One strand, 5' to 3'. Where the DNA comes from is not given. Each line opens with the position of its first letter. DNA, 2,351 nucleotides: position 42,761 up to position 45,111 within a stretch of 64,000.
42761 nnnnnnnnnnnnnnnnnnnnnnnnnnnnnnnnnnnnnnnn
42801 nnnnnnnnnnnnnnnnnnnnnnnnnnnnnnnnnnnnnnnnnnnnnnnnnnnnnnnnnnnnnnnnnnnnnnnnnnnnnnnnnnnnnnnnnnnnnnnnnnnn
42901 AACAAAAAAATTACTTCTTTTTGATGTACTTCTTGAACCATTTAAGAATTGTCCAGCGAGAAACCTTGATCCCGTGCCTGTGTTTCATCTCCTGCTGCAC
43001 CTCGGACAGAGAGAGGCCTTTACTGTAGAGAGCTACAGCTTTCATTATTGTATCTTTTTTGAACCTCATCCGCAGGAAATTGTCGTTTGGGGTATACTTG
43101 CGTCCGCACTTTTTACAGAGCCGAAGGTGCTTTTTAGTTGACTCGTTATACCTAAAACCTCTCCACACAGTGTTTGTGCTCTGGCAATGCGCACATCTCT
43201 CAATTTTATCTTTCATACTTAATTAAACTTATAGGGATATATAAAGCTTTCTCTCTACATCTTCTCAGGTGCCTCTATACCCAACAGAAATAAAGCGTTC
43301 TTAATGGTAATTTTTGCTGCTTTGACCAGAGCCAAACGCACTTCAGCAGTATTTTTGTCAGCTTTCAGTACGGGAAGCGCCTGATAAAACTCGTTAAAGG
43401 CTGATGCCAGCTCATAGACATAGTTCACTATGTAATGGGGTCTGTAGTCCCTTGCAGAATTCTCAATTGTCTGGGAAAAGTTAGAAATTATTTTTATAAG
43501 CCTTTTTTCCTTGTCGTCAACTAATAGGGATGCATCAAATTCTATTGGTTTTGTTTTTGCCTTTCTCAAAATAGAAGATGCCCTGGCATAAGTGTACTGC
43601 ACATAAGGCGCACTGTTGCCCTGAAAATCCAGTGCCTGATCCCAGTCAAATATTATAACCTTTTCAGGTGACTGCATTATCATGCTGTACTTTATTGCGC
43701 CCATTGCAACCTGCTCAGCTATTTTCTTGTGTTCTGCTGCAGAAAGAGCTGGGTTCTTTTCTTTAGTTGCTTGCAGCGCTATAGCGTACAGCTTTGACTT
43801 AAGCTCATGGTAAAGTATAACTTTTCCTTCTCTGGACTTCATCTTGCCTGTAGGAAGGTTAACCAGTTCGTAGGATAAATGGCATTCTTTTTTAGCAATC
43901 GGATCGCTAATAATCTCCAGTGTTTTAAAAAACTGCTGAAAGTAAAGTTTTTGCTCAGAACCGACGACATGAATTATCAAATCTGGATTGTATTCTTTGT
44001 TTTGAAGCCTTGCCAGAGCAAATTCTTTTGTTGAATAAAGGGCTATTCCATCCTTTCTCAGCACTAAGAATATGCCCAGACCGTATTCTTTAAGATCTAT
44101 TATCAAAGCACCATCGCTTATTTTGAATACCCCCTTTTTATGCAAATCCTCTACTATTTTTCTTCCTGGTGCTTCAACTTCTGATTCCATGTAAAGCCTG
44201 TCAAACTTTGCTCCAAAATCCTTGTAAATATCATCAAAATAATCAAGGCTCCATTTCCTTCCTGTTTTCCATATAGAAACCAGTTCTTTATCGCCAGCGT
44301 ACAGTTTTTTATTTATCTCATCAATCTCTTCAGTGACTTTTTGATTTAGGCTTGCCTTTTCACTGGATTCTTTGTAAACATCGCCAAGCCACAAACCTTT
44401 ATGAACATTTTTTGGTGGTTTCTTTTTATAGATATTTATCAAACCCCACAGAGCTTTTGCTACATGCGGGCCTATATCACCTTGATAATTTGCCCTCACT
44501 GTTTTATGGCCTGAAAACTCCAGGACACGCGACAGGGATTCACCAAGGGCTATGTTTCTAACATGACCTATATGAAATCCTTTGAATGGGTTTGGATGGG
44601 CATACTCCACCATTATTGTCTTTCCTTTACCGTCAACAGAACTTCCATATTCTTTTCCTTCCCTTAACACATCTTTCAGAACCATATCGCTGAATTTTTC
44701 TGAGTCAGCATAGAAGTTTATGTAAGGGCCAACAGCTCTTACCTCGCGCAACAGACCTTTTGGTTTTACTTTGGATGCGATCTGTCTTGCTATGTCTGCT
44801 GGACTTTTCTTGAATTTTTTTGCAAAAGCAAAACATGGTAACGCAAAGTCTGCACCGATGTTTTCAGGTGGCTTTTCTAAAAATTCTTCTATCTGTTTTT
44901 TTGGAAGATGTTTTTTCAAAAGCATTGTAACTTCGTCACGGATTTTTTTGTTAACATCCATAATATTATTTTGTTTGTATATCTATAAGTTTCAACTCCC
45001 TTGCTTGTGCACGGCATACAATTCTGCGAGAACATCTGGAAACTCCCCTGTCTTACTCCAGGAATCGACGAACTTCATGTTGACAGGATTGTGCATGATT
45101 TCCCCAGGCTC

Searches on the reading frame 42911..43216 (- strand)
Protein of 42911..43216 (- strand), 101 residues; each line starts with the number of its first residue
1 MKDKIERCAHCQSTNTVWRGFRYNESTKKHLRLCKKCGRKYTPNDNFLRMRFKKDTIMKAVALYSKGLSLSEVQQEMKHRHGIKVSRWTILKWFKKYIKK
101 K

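Call 84: search_protein_families(library=pfam, proteins=[window:42911-43216:-], max_evalue=0.01)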
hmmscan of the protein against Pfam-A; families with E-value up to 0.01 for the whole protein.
window:42911-43216:- (101 aa): 2 families
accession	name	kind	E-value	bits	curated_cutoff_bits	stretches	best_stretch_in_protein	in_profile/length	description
PF14420.11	Clr5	-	0.00017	22.1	22.3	1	62-96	14-49/54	Clr5 domain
PF02701.20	Zn_ribbon_Dof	-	0.0021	18.6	26.6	1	4-43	2-40/59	Dof domain, zinc finger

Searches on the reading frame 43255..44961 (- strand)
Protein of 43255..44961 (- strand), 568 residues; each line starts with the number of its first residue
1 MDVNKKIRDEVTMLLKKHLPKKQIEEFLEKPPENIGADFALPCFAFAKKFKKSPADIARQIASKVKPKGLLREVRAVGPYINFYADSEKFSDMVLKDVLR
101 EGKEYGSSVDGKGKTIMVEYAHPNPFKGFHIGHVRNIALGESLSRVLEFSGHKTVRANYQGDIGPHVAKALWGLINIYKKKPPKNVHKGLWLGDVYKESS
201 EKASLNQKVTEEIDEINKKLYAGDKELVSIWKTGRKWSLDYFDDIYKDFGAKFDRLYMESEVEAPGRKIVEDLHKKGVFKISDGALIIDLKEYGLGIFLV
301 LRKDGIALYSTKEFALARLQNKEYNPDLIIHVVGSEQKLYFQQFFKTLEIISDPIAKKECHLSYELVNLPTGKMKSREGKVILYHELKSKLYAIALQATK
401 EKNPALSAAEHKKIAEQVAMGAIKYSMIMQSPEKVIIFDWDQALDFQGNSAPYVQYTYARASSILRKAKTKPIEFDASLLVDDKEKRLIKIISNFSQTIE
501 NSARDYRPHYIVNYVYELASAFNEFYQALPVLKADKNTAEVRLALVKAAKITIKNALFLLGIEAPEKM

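Call 9: list_cluster_members(proteins=[window:43255-44961:-, window:45198-49970:-, window:49992-51914:-, window:51937-52968:-, window:52980-55079:-, window:55179-55970:-, window:56080-58404:+, window:39114-41351:+])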
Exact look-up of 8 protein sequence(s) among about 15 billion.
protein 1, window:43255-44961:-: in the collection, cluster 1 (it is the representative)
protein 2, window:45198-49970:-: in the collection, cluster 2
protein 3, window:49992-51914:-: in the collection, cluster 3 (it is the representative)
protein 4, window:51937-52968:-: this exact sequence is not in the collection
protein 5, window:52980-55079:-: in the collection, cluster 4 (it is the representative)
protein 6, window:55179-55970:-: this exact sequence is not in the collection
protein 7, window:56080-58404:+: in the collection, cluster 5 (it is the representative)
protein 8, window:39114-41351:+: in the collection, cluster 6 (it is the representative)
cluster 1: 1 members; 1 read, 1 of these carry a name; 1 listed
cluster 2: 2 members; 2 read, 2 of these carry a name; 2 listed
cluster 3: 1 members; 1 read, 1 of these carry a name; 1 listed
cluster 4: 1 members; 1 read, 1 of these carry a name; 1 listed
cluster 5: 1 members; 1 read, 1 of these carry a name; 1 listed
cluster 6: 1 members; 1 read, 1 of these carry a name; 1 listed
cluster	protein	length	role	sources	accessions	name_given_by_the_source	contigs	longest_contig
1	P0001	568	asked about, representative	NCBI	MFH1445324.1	MAG: arginine--tRNA ligase [Nanoarchaeota archaeon]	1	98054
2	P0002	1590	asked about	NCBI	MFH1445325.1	MAG: hypothetical protein ABIF08_02475 [Nanoarchaeota archaeon]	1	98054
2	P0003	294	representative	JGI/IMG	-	photosystem II stability/assembly factor-like uncharacterized protein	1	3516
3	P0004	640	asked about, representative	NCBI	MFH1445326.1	MAG: transglutaminase domain-containing protein [Nanoarchaeota archaeon]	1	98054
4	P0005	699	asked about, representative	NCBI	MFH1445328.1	MAG: transglutaminase-like domain-containing protein [Nanoarchaeota archaeon]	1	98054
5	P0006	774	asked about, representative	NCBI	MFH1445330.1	MAG: hypothetical protein ABIF08_02500 [Nanoarchaeota archaeon]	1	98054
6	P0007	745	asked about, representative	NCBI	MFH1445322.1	MAG: DUF87 domain-containing protein [Nanoarchaeota archaeon]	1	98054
